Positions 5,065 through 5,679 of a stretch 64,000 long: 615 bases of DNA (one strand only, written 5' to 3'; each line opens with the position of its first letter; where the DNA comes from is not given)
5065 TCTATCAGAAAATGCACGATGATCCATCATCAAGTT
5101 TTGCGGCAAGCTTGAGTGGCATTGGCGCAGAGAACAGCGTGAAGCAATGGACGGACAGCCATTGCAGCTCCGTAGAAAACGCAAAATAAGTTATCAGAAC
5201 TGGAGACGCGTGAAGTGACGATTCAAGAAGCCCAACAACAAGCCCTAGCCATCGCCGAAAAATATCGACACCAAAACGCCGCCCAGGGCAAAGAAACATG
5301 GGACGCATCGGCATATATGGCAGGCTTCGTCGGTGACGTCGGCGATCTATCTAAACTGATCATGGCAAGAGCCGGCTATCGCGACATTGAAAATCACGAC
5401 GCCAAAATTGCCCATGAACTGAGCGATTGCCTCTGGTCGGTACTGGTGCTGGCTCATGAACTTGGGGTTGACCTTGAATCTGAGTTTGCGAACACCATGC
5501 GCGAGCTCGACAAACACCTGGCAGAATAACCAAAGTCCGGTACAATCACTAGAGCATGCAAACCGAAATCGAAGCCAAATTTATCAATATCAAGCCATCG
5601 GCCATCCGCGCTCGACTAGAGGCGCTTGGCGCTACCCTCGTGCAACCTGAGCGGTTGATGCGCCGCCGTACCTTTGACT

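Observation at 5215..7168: Compact MazG - CYTH - NUDIX - CYTH-like cluster (four nucleotide / polyphosphate hydrolases in a row)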

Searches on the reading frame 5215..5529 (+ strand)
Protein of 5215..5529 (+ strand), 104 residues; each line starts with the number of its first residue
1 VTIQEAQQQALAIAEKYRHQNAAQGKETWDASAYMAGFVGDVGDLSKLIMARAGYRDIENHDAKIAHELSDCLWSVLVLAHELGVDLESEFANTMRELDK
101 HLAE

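Call 3: search_protein_families(library=pfam, proteins=[window:5215-5529:+], max_evalue=1)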
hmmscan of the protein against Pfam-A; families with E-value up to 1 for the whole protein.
window:5215-5529:+ (104 aa): 3 families
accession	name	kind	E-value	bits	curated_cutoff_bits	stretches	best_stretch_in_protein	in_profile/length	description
PF03819.22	MazG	-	0.00053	20.6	22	1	51-96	23-64/74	MazG nucleotide pyrophosphohydrolase domain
PF01503.22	PRA-PH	-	0.0013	19.5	21.3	1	59-93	47-81/86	Phosphoribosyl-ATP pyrophosphohydrolase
PF12643.12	MazG-like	-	0.0013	19.3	27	1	60-97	29-65/85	MazG-like family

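Call 4: search_protein_families(library=ncbifam, proteins=[window:5215-5529:+], max_evalue=1)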
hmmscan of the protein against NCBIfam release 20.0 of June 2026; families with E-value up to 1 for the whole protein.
window:5215-5529:+ (104 aa): 2 families
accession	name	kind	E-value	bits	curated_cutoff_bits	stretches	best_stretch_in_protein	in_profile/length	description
TIGR03188.1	histidine_hisI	equivalog_domain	0.038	14.2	42.7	1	59-88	49-78/84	phosphoribosyl-ATP diphosphatase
NF007113.1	PRK09562.1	equivalog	0.039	13.6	208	1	8-100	133-217/251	nucleoside triphosphate pyrophosphohydrolase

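Call 9: search_solved_structures(query=window:5215-5529:+, max_evalue=1, show_alignments=2)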
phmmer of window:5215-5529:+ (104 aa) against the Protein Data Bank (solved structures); distinct sequences matched with E-value up to 1: 11.
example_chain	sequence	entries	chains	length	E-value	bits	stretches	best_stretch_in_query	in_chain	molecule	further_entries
2q73_A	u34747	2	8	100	0.0091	19.3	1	33-90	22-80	Hypothetical protein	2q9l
2q5z_A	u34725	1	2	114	0.014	18.7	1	33-89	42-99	Hypothetical protein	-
5ie9_A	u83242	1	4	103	0.055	16.8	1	25-95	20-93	Nucleotide pyrophosphohydrolase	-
3fd2_A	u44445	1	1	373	0.093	16.1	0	32-60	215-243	Site-specific DNA endonuclease I-MsoI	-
2gta_A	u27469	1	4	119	0.093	16.1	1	26-97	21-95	Hypothetical protein ypjD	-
5hwu_A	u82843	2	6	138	0.38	14.1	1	60-96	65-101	DR2231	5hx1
5hva_A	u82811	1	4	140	0.42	14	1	60-96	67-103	DR2231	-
5i0j_A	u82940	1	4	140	0.42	14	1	60-96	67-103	DR2231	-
5hzz_A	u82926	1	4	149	0.48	13.8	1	61-96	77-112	DR2231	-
5hyl_A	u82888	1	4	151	0.49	13.8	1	61-96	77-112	DR2231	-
2yeu_A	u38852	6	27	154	0.5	13.8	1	60-96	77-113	DR2231 | MAZG-LIKE NUCLEOSIDE TRIPHOSPHATE PYROPHOSPHOHYDROLASE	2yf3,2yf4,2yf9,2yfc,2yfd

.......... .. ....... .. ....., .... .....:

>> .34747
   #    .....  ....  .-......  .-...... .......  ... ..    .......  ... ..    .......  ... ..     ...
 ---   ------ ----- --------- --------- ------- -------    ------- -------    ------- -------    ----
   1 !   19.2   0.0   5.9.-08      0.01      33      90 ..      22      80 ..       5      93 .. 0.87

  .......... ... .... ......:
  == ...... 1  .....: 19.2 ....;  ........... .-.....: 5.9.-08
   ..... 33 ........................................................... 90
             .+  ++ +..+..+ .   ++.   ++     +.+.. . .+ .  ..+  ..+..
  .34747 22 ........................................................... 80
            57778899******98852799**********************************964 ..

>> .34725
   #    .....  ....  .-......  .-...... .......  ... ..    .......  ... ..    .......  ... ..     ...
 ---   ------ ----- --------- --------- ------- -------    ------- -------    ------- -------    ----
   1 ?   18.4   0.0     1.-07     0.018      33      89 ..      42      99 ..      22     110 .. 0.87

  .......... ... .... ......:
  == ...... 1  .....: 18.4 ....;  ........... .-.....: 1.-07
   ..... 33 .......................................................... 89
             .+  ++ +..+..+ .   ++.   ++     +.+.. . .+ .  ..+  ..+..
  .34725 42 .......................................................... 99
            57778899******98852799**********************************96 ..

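Call 36: find_homologous_proteins(query=window:5215-5529:+, max_evalue=0.001)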
Query window:5215-5529:+ (104 aa): 2794 proteins with E <= 0.001 among 2797 candidates; the best 120 are listed.
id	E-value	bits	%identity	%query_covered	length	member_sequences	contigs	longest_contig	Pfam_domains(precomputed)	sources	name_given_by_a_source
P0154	1.4e-61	222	100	100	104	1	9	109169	-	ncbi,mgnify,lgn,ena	mgnify:CR=1 FL=1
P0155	1.4e-51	190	83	100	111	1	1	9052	PF03819.23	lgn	-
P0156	3.3e-50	186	85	100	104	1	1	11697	-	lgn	-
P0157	5.7e-38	147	68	98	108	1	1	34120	-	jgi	jgi:NTP pyrophosphatase (non-canonical NTP hydrolase)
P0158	2.4e-37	145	68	99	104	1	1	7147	-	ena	-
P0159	2.4e-37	145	67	99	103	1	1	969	-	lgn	-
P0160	3.7e-37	144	67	99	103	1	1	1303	-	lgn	-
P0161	6.8e-37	143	67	99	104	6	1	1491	-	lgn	-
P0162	1.2e-36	142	68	99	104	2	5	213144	-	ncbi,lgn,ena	-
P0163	1.4e-36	142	64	99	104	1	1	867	-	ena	-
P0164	4.3e-36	141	66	98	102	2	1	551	-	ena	-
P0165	4.4e-36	141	68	99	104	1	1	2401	-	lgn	-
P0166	5.7e-36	140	66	98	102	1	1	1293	-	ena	-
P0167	8.2e-36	140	64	100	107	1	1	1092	-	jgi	jgi:NTP pyrophosphatase (non-canonical NTP hydrolase)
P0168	1.0e-35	139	65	98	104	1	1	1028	-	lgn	-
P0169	1.4e-35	139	64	98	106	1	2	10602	PF03819.23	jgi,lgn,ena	jgi:NTP pyrophosphatase (non-canonical NTP hydrolase)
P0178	1.8e-32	129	62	94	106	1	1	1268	PF03819.23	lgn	-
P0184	2.5e-30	122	57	98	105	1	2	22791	PF03819.23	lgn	-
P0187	8.0e-30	121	57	98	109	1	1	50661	PF03819.23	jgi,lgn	jgi:NTP pyrophosphatase (non-canonical NTP hydrolase)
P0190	1.5e-29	120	59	94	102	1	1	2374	PF03819.23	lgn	-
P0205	1.4e-28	117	58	100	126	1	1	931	PF03819.23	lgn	-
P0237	9.5e-28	114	55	95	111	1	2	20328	PF03819.23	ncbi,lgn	-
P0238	9.6e-28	114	57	95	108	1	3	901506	PF03819.23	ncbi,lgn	-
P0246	1.3e-27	113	56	98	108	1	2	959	PF03819.23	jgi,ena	-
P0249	1.4e-27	113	53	98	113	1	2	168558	PF03819.23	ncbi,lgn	-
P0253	1.5e-27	113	52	100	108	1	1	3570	PF03819.23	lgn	-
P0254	1.7e-27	113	54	98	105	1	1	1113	PF03819.23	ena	-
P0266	2.4e-27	113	58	92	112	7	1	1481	PF03819.23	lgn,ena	-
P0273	3.0e-27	112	54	98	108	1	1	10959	PF03819.23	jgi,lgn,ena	-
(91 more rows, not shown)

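Call 37: find_encoding_contigs(protein=P0154, flank=6000, max_places=10)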
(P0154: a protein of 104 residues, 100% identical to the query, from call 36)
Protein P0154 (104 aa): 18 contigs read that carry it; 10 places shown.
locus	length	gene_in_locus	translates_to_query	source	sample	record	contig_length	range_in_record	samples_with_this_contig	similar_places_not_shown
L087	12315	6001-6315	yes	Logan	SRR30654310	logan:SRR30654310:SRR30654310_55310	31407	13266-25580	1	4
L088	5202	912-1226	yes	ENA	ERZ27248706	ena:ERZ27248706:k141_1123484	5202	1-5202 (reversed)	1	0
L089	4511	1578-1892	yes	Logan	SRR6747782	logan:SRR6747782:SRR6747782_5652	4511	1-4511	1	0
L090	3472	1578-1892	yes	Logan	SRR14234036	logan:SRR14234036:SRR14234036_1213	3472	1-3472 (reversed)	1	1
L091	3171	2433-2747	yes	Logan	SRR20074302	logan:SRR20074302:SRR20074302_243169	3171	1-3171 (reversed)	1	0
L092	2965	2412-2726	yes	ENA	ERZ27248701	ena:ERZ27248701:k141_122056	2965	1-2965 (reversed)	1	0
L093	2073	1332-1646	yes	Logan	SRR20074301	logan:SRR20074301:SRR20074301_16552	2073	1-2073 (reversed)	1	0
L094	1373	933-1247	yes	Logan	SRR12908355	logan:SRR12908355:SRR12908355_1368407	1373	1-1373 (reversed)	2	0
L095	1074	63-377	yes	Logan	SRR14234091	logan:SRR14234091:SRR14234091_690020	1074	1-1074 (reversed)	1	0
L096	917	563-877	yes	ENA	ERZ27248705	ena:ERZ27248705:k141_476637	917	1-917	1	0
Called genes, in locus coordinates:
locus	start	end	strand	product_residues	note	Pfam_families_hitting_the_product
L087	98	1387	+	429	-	PF01018:GTP1_OBG, PF01926:MMR_HSR1, PF02421:FeoB_N, PF09269:DUF1967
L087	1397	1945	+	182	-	-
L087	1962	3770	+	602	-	PF00664:ABC_membrane, PF02463:SMC_N (weak), PF00005:ABC_tran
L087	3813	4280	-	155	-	-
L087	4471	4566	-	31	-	-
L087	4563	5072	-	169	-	-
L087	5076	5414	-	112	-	PF04956:TrbC, PF18895:T4SS_pilin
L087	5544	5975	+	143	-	-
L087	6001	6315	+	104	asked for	-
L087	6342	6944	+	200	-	PF01928:CYTH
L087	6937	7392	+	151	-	PF00293:NUDIX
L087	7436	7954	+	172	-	-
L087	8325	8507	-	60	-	-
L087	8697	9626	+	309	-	PF03372:Exo_endo_phos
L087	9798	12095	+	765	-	PF01326:PPDK_N, PF00391:PEP-utilizers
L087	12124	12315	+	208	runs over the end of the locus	PF22784:PTP-SAK (weak)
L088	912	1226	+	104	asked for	-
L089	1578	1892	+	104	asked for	-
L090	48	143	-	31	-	-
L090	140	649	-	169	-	-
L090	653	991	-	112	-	PF04956:TrbC, PF18895:T4SS_pilin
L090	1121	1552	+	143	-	-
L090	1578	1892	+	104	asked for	-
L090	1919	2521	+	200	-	PF01928:CYTH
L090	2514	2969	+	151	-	PF00293:NUDIX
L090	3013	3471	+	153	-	?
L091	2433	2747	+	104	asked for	-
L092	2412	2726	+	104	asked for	-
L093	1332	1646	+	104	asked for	-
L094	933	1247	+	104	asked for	-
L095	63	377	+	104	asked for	-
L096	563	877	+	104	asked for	-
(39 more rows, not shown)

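Call 39: find_encoding_contigs(protein=P0155, flank=6000, max_places=2)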
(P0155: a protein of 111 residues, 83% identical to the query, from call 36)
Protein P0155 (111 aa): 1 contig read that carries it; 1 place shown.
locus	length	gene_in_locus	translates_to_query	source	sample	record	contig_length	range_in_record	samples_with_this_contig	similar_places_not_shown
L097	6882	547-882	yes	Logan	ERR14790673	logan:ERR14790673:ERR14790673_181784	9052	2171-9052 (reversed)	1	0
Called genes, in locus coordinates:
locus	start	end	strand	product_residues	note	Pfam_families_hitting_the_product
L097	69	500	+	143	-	-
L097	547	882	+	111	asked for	PF03819:MazG (weak)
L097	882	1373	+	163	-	PF00293:NUDIX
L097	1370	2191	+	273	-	PF00459:Inositol_P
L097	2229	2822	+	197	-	PF01928:CYTH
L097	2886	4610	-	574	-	PF02867:Ribonuc_red_lgC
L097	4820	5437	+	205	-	PF02223:Thymidylate_kin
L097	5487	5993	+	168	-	PF01272:GreA_GreB (weak)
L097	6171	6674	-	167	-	PF03167:UDG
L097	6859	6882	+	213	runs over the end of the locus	PF00303:Thymidylat_synt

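Call 40: find_encoding_contigs(protein=P0157, flank=6000, max_places=2)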
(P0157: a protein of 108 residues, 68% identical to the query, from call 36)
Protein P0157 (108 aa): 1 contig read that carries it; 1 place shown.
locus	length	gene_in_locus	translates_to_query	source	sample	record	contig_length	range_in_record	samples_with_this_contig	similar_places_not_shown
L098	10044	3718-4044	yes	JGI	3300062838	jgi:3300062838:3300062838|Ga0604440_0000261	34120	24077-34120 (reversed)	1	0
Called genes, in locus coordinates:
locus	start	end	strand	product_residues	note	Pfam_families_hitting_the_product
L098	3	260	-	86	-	?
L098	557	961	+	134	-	-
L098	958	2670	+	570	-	-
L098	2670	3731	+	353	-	PF00953:Glycos_transf_4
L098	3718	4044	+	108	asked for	-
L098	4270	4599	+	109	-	-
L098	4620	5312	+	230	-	PF01386:Ribosomal_L25p, PF14693:Ribosomal_TL5_C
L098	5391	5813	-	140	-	-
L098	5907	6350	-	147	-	PF22811:Zn_ribbon_NrdR, PF03477:ATP-cone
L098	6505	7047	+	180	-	-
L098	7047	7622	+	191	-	PF00485:PRK, PF13671:AAA_33 (faint)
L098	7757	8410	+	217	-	PF00625:Guanylate_kin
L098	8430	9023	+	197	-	PF01467:CTP_transf_like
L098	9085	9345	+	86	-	-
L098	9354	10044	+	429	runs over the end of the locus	PF00817:IMS, PF11799:IMS_C (weak)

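Call 41: find_encoding_contigs(protein=P0162, flank=6000, max_places=2)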
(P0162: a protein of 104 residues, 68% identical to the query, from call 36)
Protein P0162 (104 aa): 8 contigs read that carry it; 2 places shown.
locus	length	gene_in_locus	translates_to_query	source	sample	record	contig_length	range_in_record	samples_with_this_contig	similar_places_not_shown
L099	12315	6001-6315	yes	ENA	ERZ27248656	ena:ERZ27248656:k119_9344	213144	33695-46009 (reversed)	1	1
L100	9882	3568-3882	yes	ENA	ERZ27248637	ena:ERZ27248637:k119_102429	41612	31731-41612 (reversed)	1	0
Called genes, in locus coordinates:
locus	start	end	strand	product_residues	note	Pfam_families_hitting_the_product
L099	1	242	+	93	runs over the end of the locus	PF10502:Peptidase_S26 (faint), PF00717:Peptidase_S24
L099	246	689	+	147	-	-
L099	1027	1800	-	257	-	PF00248:Aldo_ket_red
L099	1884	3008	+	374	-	PF00890:FAD_binding_2 (weak), PF01266:DAO, PF01494:FAD_binding_3 (faint), PF07992:Pyr_redox_2 (faint), PF13450:NAD_binding_8 (weak)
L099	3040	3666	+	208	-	-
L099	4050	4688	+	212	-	-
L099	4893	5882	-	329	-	PF02729:OTCace_N, PF00185:OTCace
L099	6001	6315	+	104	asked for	-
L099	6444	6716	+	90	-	-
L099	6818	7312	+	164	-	-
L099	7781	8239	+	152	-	-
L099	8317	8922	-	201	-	-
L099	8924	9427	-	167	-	PF04542:Sigma70_r2, PF08281:Sigma70_r4_2, PF04545:Sigma70_r4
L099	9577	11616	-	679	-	PF00664:ABC_membrane, PF00005:ABC_tran, PF02463:SMC_N (faint)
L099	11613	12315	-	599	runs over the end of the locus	PF00664:ABC_membrane, PF00005:ABC_tran, PF02463:SMC_N (faint)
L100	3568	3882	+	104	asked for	-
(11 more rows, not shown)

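Call 42: search_protein_families(library=padloc, proteins=[window:5215-5529:+], max_evalue=0.01)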
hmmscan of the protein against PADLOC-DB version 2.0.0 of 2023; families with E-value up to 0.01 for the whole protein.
window:5215-5529:+ (104 aa): 0 families

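Call 43: search_protein_families(library=phrogs, proteins=[window:5215-5529:+], max_evalue=0.001)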
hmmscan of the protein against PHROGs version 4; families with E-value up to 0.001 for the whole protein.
window:5215-5529:+ (104 aa): 1 family
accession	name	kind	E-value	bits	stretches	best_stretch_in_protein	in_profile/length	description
phrog_229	-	other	0.00023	21.5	1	37-90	281-333/533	MazG-like pyrophosphatase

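Call 54: search_protein_families(library=pfam, proteins=[L097:2229-2822:+], max_evalue=0.01)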
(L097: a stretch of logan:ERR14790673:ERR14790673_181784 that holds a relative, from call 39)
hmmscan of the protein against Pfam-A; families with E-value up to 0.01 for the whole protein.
L097:2229-2822:+ (197 aa): 1 family
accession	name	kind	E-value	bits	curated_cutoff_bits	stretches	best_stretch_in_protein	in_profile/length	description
PF01928.26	CYTH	-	8.1e-13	49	23.2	1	3-176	1-174/179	CYTH domain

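Call 58: search_solved_structures(query=A5, max_evalue=0.01, show_alignments=2)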
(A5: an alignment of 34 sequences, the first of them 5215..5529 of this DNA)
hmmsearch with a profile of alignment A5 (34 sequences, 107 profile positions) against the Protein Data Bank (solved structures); distinct sequences matched with E-value up to 0.01: 8.
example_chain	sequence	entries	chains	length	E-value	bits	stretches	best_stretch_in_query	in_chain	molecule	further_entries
5ie9_A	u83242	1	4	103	2.1e-05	27.7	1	33-101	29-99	Nucleotide pyrophosphohydrolase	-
2q73_A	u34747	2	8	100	8.2e-05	25.8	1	31-92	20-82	Hypothetical protein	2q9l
2gta_A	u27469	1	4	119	0.00011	25.3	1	32-101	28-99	Hypothetical protein ypjD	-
2q5z_A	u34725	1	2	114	0.00021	24.4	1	31-90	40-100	Hypothetical protein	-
2oie_A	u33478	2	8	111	0.00084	22.5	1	27-96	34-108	RS21-C6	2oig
6sqw_A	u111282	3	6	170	0.0011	22.2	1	28-100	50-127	dCTP pyrophosphatase 1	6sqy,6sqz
2a3q_A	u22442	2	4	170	0.0011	22.2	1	28-100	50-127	hypothetical protein | Protein RS21-C6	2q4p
7mu5_A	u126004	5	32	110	0.0087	19.2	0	25-96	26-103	dCTP pyrophosphatase 1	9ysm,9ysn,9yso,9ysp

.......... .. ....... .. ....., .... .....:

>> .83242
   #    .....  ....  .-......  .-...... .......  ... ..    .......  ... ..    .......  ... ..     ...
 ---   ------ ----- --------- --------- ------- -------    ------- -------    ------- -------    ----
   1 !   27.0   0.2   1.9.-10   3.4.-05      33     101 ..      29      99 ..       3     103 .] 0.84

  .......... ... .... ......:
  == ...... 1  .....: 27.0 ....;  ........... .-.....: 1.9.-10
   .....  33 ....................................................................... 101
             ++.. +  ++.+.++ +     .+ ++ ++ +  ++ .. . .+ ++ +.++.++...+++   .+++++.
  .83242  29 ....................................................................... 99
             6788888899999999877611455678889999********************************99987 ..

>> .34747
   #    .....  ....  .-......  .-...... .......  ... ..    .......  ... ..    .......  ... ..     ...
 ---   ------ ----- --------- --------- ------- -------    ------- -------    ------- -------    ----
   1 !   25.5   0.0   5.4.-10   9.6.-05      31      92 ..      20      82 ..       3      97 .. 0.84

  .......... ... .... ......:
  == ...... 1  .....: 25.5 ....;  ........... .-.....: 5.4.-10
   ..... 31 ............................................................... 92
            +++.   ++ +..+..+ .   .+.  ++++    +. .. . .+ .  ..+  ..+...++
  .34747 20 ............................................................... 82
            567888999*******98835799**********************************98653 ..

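Call 65: find_encoding_contigs(protein=P0158, flank=5000, max_places=2)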
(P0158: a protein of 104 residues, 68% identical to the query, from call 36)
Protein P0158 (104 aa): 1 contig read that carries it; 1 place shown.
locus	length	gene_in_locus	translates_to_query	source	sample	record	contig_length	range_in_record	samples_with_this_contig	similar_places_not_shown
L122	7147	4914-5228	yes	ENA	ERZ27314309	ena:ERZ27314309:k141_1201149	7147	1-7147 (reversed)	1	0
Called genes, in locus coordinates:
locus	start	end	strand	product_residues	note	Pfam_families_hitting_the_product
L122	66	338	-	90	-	-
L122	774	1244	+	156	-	-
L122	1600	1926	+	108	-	-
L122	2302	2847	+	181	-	-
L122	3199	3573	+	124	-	-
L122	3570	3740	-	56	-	-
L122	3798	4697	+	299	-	-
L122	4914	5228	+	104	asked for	-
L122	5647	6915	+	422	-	PF08786:DcrB (weak)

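Call 66: find_encoding_contigs(protein=P0169, flank=5000, max_places=2)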
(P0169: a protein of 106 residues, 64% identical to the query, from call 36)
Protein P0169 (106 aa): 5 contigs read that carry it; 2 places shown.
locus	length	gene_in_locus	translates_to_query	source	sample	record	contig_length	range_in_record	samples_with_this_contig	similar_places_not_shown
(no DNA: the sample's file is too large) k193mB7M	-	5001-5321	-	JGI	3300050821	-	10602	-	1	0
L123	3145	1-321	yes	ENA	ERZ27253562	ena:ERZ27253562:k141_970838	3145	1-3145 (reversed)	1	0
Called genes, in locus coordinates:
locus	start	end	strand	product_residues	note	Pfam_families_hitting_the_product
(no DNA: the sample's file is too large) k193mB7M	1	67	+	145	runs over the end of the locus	PF09391:DUF2000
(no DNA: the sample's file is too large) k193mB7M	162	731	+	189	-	PF01966:HD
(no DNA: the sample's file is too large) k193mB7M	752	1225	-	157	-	PF07963:N_methyl, PF08334:T2SSG (weak), PF16732:ComP_DUS (faint)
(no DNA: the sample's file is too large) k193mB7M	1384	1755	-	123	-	PF13240:Zn_Ribbon_1 (weak), PF13248:Zn_ribbon_3 (weak)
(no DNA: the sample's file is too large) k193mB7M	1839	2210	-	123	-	PF00903:Glyoxalase, PF19581:Glyoxalase_7 (weak)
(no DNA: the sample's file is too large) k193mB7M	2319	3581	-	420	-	PF12679:ABC2_membrane_2, PF12698:ABC2_membrane_3, PF01061:ABC2_membrane, PF12730:ABC2_membrane_4 (weak), PF13346:ABC2_membrane_5 (weak)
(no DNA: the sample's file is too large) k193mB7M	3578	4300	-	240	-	PF00005:ABC_tran, PF13304:AAA_21 (faint)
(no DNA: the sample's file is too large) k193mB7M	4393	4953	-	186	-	PF14117:DUF4287, PF18899:DUF5655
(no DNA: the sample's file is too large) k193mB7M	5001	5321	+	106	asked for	PF03819:MazG (weak)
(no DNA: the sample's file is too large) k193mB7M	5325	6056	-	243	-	-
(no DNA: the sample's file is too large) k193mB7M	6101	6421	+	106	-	-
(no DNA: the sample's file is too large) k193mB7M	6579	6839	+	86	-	-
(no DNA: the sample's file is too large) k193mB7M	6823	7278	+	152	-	?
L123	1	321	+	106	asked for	PF03819:MazG (weak)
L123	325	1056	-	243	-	-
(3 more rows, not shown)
